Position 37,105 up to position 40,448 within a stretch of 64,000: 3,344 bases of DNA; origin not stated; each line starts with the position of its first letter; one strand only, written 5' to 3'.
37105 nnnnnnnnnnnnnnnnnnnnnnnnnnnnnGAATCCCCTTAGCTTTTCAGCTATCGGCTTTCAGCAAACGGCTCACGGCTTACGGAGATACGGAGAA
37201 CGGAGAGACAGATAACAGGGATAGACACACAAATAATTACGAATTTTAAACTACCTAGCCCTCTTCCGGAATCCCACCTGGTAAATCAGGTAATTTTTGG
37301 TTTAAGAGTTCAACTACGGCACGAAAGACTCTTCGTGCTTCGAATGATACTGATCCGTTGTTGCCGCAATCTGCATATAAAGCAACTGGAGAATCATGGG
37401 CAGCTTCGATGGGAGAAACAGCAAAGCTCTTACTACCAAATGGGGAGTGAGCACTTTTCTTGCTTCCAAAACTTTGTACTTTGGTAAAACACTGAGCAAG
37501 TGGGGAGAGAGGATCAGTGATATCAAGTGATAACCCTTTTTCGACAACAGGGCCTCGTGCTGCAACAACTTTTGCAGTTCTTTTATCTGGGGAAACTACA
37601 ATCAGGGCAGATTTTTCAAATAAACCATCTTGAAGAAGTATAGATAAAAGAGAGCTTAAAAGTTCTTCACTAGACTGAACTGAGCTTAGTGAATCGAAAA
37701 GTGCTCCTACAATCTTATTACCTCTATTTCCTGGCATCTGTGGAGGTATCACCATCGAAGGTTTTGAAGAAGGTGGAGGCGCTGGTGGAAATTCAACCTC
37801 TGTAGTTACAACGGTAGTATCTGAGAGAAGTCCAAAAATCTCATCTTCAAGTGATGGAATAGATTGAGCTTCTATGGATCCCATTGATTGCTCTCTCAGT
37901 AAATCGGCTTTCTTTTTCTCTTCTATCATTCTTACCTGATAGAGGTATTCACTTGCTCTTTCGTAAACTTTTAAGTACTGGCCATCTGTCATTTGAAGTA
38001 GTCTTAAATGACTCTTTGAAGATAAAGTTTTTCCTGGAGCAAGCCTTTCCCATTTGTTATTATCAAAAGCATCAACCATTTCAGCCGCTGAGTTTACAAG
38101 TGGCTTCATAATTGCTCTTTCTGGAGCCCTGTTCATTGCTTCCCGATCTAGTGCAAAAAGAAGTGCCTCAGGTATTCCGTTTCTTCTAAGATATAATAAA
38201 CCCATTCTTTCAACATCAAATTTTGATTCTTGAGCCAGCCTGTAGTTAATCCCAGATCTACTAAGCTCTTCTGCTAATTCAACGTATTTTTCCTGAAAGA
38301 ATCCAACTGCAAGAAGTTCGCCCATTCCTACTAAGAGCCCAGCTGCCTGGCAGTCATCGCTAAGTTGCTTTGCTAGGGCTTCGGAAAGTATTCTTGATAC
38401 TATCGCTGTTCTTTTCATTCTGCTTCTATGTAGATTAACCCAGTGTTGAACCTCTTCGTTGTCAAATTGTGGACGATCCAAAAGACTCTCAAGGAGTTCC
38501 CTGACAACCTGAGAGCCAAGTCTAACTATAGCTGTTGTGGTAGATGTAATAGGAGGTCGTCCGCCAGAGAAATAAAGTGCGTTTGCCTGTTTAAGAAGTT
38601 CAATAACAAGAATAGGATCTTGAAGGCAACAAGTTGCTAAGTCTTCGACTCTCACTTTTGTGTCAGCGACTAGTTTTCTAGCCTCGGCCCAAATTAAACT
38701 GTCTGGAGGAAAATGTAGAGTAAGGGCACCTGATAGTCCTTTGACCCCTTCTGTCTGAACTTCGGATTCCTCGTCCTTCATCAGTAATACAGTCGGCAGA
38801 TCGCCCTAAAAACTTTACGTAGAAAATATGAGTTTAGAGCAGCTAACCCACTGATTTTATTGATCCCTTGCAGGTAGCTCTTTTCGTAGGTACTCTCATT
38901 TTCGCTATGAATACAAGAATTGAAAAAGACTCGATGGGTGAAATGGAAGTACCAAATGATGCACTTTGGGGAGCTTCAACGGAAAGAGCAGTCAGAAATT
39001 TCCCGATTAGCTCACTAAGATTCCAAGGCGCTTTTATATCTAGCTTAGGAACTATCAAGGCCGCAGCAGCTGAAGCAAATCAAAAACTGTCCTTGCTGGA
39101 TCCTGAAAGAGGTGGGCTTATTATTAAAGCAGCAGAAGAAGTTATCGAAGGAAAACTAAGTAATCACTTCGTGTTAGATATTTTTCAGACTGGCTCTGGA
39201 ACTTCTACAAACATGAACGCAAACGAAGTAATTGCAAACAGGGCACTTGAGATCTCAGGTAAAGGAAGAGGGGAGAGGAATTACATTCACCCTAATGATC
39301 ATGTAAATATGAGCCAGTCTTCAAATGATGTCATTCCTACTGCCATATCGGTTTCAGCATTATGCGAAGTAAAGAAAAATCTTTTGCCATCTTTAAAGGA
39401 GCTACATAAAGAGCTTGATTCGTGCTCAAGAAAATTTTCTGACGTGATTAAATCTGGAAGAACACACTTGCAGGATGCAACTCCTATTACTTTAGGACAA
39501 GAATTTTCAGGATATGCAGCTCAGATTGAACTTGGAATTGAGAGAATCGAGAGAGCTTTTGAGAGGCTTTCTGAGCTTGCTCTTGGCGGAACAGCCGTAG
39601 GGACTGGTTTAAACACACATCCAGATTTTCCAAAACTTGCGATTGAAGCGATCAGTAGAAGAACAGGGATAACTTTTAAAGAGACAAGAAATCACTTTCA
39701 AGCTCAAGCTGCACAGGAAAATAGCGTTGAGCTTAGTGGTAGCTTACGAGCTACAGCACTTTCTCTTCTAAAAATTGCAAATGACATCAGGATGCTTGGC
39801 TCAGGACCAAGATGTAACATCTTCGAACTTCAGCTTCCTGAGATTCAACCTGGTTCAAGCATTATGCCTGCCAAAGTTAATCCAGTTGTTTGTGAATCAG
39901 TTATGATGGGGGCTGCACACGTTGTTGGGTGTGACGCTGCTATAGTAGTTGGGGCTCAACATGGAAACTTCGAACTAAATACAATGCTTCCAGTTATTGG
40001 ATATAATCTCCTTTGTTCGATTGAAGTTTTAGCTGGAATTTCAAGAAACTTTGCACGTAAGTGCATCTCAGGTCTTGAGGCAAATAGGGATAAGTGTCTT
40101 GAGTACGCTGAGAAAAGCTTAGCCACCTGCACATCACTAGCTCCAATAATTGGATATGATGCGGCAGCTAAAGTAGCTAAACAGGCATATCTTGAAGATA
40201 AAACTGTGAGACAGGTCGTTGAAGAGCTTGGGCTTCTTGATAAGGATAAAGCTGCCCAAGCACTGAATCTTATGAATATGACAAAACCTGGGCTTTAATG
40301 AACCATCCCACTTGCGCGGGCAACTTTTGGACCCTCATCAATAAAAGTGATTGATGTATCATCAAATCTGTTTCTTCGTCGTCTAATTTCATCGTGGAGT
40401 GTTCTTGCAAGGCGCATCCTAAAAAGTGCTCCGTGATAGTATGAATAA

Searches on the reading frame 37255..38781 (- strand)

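Call 81: search_protein_families(library=pfam, proteins=[window:37255-38781:-], max_evalue=0.001)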
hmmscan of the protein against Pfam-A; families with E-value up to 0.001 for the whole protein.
window:37255-38781:- (508 aa): 1 family
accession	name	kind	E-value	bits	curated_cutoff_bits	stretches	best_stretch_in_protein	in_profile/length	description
PF08668.18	HDOD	-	6.7e-19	68.6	22.9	1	31-209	8-188/196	HDOD domain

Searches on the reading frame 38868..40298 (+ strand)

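Call 81: search_protein_families(library=pfam, proteins=[window:38868-40298:+], max_evalue=0.001)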
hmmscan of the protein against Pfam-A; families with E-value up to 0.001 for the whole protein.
window:38868-40298:+ (476 aa): 2 families
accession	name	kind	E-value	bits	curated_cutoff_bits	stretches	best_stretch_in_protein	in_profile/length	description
PF00206.25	Lyase_1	-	2.9e-95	319.7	27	1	24-354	1-312/312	Lyase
PF10415.14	FumaraseC_C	-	2.3e-17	63.6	32.5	1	422-473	3-54/54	Fumarase C C-terminus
